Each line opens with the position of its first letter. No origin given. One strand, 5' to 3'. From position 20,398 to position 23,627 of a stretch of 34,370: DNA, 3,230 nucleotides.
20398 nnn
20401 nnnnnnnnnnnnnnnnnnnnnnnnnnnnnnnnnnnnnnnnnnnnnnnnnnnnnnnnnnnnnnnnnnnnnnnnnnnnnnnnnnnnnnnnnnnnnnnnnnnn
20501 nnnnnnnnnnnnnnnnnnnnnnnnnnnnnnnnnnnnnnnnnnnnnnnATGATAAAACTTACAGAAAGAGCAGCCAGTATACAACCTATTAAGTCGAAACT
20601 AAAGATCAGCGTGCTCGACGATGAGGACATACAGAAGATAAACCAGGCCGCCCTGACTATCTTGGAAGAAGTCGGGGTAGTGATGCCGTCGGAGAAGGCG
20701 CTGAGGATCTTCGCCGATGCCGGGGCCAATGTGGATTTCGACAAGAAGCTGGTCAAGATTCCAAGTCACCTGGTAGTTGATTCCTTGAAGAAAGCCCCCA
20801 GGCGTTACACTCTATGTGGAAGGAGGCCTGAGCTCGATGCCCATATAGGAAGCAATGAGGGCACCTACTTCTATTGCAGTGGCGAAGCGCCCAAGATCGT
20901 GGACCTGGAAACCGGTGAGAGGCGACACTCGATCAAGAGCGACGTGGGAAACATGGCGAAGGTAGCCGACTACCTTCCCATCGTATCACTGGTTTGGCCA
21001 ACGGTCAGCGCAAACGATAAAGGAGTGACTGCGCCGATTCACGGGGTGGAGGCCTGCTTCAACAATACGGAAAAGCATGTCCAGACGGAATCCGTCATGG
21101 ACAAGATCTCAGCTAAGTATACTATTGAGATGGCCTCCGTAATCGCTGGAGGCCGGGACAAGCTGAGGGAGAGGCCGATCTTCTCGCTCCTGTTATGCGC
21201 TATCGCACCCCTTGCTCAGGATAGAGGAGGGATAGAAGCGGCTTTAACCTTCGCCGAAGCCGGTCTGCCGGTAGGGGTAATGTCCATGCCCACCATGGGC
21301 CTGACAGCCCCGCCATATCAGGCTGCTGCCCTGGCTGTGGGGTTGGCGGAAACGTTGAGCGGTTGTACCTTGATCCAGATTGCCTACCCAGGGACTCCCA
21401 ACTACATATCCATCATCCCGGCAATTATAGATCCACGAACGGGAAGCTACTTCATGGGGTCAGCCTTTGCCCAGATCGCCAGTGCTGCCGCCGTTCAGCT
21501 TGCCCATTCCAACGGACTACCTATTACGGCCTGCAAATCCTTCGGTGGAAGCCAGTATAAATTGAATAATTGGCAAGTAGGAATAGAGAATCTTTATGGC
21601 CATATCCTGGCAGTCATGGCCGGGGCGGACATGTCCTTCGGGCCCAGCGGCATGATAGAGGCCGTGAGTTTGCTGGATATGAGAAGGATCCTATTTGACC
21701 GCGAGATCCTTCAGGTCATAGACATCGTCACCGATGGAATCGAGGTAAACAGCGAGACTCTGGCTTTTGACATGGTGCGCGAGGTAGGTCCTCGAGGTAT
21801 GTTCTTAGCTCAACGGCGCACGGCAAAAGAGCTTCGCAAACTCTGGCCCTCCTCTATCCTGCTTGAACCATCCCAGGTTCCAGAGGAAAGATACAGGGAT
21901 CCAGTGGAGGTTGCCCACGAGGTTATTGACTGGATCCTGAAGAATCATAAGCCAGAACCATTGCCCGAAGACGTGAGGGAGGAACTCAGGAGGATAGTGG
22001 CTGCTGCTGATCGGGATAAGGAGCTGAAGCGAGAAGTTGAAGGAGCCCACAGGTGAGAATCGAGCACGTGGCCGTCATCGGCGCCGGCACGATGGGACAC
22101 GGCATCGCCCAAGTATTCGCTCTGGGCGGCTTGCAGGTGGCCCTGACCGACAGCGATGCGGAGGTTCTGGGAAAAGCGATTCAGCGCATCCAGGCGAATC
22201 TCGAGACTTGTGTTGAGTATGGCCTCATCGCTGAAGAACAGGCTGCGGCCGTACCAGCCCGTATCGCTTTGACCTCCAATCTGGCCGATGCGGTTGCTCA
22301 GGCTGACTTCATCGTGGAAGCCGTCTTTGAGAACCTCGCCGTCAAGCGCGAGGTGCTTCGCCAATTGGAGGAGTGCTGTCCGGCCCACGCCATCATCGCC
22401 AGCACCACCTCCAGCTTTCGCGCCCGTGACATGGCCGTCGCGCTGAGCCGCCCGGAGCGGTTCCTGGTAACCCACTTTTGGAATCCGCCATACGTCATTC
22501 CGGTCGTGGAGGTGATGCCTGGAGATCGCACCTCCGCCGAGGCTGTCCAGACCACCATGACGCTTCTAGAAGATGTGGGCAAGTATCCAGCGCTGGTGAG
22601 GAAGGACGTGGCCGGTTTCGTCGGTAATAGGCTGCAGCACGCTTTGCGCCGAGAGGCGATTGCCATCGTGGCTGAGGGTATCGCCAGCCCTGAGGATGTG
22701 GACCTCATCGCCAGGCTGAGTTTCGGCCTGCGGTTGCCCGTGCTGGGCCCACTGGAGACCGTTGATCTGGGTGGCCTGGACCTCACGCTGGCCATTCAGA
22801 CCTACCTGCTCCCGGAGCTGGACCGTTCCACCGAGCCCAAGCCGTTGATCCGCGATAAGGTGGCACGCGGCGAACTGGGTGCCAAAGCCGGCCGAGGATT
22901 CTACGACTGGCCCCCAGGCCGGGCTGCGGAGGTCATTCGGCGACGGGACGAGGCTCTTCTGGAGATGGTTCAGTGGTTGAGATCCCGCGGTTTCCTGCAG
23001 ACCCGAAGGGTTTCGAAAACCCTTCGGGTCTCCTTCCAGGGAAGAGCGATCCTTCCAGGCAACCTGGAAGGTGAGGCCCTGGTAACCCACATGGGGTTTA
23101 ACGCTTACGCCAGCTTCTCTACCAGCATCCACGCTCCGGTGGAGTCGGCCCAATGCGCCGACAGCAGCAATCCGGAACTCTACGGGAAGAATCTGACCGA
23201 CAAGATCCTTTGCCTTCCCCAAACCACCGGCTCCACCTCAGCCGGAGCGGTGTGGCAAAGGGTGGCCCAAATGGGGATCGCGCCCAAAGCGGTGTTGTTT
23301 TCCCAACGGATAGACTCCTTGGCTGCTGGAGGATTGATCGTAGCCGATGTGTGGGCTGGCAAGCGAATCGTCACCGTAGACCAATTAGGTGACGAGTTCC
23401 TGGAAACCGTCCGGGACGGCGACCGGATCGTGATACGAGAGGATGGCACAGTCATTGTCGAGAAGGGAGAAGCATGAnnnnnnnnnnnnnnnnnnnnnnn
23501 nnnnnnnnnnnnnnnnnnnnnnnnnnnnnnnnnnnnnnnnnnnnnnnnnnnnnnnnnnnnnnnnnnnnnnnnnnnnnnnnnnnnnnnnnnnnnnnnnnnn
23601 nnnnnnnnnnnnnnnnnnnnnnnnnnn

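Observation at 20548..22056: Non-pyrrolysine MttB-family methyltransferase without a local corrinoid partner, MT2 or reductive activase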

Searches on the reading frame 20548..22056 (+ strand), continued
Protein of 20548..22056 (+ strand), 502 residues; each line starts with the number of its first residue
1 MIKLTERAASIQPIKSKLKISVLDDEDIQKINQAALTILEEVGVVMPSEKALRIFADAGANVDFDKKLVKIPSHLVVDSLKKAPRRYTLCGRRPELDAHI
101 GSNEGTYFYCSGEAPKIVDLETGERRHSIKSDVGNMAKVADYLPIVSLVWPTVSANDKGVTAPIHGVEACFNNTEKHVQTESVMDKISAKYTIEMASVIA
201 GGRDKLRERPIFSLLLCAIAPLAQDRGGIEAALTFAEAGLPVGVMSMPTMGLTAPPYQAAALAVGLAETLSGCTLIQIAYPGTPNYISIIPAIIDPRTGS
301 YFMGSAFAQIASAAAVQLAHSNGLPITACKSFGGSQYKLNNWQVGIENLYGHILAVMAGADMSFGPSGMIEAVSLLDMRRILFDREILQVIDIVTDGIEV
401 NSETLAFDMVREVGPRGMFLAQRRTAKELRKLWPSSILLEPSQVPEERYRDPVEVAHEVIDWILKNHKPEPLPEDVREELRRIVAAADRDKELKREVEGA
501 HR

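Call 84: search_protein_families(library=ncbifam, proteins=[L066:8202-9119:+, L024:3140-4873:+, L026:6712-8775:+], max_evalue=0.00001)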
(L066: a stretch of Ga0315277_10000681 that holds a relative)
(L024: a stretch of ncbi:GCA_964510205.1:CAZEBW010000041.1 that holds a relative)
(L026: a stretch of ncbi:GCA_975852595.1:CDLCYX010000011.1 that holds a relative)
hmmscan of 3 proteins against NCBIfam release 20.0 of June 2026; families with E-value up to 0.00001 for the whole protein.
L066:8202-9119:+ (305 aa): 0 families

L024:3140-4873:+ (577 aa): 11 families
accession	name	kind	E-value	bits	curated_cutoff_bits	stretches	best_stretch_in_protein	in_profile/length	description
TIGR02294.1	nickel_nikA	equivalog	1.8e-43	148.8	393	1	94-475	25-401/501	nickel ABC transporter substrate-binding protein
TIGR04028.1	SBP_KPN_01854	hypoth_equivalog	5.3e-37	127.5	468.5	1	119-456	48-386/509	TIGR04028 family ABC transporter substrate-binding protein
NF047575.1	opine_bind_CntA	exception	7.3e-34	117.2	800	1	93-453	55-413/535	staphylopine-dependent metal ABC transporter substrate-binding lipoprotein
NF045467.1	Opp4A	equivalog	4.8e-33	114.2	650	1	64-468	27-452/556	oligopeptide ABC transporter substrate-binding protein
NF011942.0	PRK15413.1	equivalog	2.2e-32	112.5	594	1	101-465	58-396/512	glutathione ABC transporter substrate-binding protein GsiB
NF045468.1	Opp5A_nikA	equivalog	1.1e-28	100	600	1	101-454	44-370/488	nickel ABC transporter substrate-binding protein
NF043070.1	DppA_dipep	equivalog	4.7e-24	84.8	1005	1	98-477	57-437/535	dipeptide ABC transporter periplasmic-binding protein DppA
NF011689.0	PRK15109.1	equivalog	3.4e-18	65.6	560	1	100-479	64-443/547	ABC transporter substrate-binding protein SapA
NF007287.0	PRK09755.1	equivalog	1.2e-12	47.4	1098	1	100-476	62-435/535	ABC transporter substrate-binding protein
NF011684.0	PRK15104.1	equivalog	1.1e-10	40.8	947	1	101-396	69-380/543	oligopeptide ABC transporter substrate-binding protein OppA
NF010149.0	PRK13626.1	equivalog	3.5e-06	26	476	1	105-232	154-272/552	HTH-type transcriptional regulator SgrR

L026:6712-8775:+ (687 aa): 8 families
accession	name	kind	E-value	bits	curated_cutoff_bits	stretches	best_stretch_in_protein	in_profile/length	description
NF045492.1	HydPropCoALig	equivalog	1.1e-78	265.2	1300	2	4-346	249-602/700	3-hydroxypropionate--CoA ligase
NF045494.1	AcCoALig_Archglob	equivalog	3.8e-78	263.5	1200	2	5-366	220-586/665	acetate--CoA ligase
NF045493.1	HydDutCoALig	equivalog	1.7e-64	218.6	1300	2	5-310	5-319/698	4-hydroxybutyrate--CoA ligase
TIGR02717.1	AcCoA-syn-alpha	equivalog_domain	1.4e-58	198.7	567.15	1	4-443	2-442/447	acetate--CoA ligase alpha subunit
NF010623.0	PRK14016.1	subfamily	1.3e-12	46.8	877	1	476-570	215-312/871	cyanophycin synthetase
TIGR02068.2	cya_phycin_syn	equivalog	3e-10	38.8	850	1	475-562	213-297/862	cyanophycin synthetase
NF001913.0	PRK00696.1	equivalog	1.3e-07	30.9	370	1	476-678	5-218/388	ADP-forming succinate--CoA ligase subunit beta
NF002378.0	PRK01372.1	subfamily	2.2e-06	26.6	243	1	470-576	95-194/305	D-alanine--D-alanine ligase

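Call 85: search_protein_representatives(protein=window:20548-22056:+)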
Query: 502 residues. Proteins with E-value up to 0.001 (for the whole library): 6121; up to 1e-10: 2975; up to 1e-30: 947. The best 150 are listed.
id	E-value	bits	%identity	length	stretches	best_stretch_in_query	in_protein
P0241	2.9e-171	586.7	56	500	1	3-490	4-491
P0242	6.1e-132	457.1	49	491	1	7-490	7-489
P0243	4.2e-128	444.4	45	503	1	6-489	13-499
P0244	6.6e-123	427.3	58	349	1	152-490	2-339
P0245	5.1e-114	398.0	42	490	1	12-491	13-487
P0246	1.7e-107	376.5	42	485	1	10-490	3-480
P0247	2.8e-107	375.8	42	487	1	10-490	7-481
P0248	4.7e-105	368.4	66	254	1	247-499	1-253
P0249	9.0e-104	364.2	40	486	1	17-489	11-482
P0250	1.6e-88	313.9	38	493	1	5-489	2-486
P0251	6.1e-86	305.4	37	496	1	10-490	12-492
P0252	2.7e-85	303.2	38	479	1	24-486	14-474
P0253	3.4e-85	302.9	37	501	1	11-489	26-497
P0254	4.0e-85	302.7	37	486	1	17-489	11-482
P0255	7.9e-84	298.4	37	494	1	6-489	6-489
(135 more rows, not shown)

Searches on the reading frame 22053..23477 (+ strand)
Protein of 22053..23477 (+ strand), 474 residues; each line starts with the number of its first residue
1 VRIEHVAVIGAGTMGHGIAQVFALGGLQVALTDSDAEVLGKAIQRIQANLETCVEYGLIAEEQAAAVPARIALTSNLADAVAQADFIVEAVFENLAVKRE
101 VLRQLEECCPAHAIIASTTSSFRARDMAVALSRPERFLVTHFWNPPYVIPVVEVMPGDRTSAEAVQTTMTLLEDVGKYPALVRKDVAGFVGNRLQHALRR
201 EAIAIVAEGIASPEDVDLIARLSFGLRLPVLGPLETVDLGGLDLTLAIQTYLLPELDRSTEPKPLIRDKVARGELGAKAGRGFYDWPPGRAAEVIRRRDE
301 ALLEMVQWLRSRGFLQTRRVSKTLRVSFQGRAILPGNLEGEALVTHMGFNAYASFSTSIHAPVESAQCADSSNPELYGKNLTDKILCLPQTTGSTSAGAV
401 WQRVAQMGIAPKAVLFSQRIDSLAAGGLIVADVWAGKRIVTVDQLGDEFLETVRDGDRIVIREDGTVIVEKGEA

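Call 3: search_protein_families(library=pfam, proteins=[window:22053-23477:+])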
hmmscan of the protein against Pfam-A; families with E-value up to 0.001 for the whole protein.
window:22053-23477:+ (474 aa): 5 families
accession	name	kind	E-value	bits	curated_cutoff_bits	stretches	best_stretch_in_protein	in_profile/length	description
PF02737.24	3HCDH_N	-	7.3e-61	205.7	22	1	5-185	1-179/180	3-hydroxyacyl-CoA dehydrogenase, NAD binding domain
PF00725.27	3HCDH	-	3.2e-21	76.1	22.1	1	188-286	1-97/97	3-hydroxyacyl-CoA dehydrogenase, C-terminal domain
PF01989.23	AcnX_swivel_put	-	1.1e-10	41.6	27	1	373-433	18-77/80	Aconitase X swivel domain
PF01210.29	NAD_Gly3P_dh_N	-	1.2e-07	32.2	23.1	1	6-119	2-103/158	NAD-dependent glycerol-3-phosphate dehydrogenase N-terminus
PF03446.21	NAD_binding_2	-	3.7e-06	27.5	21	1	6-124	2-99/161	NAD binding domain of 6-phosphogluconate dehydrogenase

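Call 4: search_protein_families(library=ncbifam, proteins=[window:22053-23477:+])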
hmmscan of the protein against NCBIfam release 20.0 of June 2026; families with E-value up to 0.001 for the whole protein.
window:22053-23477:+ (474 aa): 26 families (the best 25 are shown)
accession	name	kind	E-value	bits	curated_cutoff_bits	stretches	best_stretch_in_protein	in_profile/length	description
NF006124.0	PRK08268.1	subfamily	9.6e-72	242.6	508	1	2-313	6-313/507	3-hydroxyacyl-CoA dehydrogenase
NF004783.0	PRK06129.1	equivalog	1.1e-70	238.6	347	1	4-239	3-238/315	3-hydroxyacyl-CoA dehydrogenase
NF006125.0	PRK08269.1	equivalog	1.2e-70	238.2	427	1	4-318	6-325/334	3-hydroxybutyryl-CoA dehydrogenase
NF004474.0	PRK05808.1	subfamily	9.9e-68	228.5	408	1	1-286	1-282/283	3-hydroxybutyryl-CoA dehydrogenase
NF042925.1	FHMPC_DH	equivalog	1.6e-67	227.9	500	1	5-304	2-298/304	5-formyl-3-hydroxy-2-methylpyridine 4-carboxylate 5-dehydrogenase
NF006722.0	PRK09260.1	equivalog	9.8e-65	218.6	429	1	3-286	2-281/289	3-hydroxyacyl-CoA dehydrogenase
TIGR02279.1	PaaC-3OHAcCoADH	equivalog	5e-57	193.9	669.4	1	3-294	5-293/503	3-hydroxyacyl-CoA dehydrogenase PaaH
NF006143.0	PRK08293.1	equivalog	6e-54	183.3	312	1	1-287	2-288/291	3-hydroxyacyl-CoA dehydrogenase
NF004699.0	PRK06035.1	equivalog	9.1e-54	182.6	500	1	1-277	1-276/294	3-hydroxyacyl-CoA dehydrogenase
NF005715.0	PRK07530.1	equivalog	9.2e-54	182.8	420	1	2-286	3-283/292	3-hydroxybutyryl-CoA dehydrogenase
NF005875.0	PRK07819.1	subfamily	2.2e-53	181.5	319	1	2-286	4-286/287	3-hydroxybutyryl-CoA dehydrogenase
NF005716.0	PRK07531.1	equivalog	3.4e-50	171.2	592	1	3-241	4-238/495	carnitine 3-dehydrogenase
NF008363.0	PRK11154.1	equivalog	3.2e-46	157.8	869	1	2-317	308-615/708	fatty acid oxidation complex subunit alpha FadJ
NF008727.0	PRK11730.1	equivalog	7.4e-46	156.8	870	1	3-307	313-613/717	fatty acid oxidation complex subunit alpha FadB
NF005471.0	PRK07066.1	equivalog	2.7e-40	138.4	414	1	3-243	7-243/321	L-carnitine dehydrogenase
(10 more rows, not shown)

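Call 23: search_solved_structures(query=window:22053-23477:+, max_evalue=1e-10)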
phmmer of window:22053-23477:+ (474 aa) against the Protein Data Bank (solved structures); distinct sequences matched with E-value up to 1e-10: 50.
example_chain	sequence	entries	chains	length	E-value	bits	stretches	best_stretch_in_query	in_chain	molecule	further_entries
4om8_A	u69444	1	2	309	4e-54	187.6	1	3-300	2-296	5-formyl-3-hydroxy-2-methylpyridine 4-carboxylate 5-dehydrogenase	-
6aa8_A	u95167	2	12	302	4.3e-50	174.2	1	4-286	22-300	3-hydroxybutyryl-CoA dehydrogenase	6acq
4pzc_A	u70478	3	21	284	5e-47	164.2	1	1-286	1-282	3-Hydroxyacyl-CoA dehydrogenase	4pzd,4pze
4kug_A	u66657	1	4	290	1.6e-46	162.5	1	5-288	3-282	3-hydroxybutyryl-CoA dehydrogenase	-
4kue_A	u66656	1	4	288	2.3e-46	161.9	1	5-287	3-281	3-hydroxybutyryl-CoA dehydrogenase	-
4r1n_A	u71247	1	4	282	3e-46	161.6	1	5-286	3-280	3-hydroxybutyryl-CoA dehydrogenase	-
4kuh_A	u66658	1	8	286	3e-46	161.6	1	5-286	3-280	3-hydroxybutyryl-CoA dehydrogenase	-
9fbd_A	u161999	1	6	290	3.9e-46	161.2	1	1-286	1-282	3-hydroxybutyryl-CoA dehydrogenase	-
3mog_A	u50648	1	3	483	5.6e-45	157.4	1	2-294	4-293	Probable 3-hydroxybutyryl-CoA dehydrogenase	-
9w15_B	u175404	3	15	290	9e-43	150.1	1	6-290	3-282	3-hydroxyacyl-CoA dehydrogenase, NAD binding domain protein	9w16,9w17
2hdh_A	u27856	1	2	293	9.3e-43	150.1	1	3-286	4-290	L-3-HYDROXYACYL COA DEHYDROGENASE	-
9jhe_A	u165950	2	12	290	2.6e-42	148.6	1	6-290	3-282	3-hydroxyacyl-CoA dehydrogenase, NAD binding domain protein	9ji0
1f12_A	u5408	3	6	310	2.7e-42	148.6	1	3-286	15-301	L-3-HYDROXYACYL-COA DEHYDROGENASE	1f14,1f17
1f0y_A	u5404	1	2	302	3.6e-42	148.1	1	3-286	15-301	L-3-HYDROXYACYL-COA DEHYDROGENASE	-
3had_A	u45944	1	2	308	3.9e-42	148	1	3-286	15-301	PROTEIN (L-3-HYDROXYACYL COA DEHYDROGENASE)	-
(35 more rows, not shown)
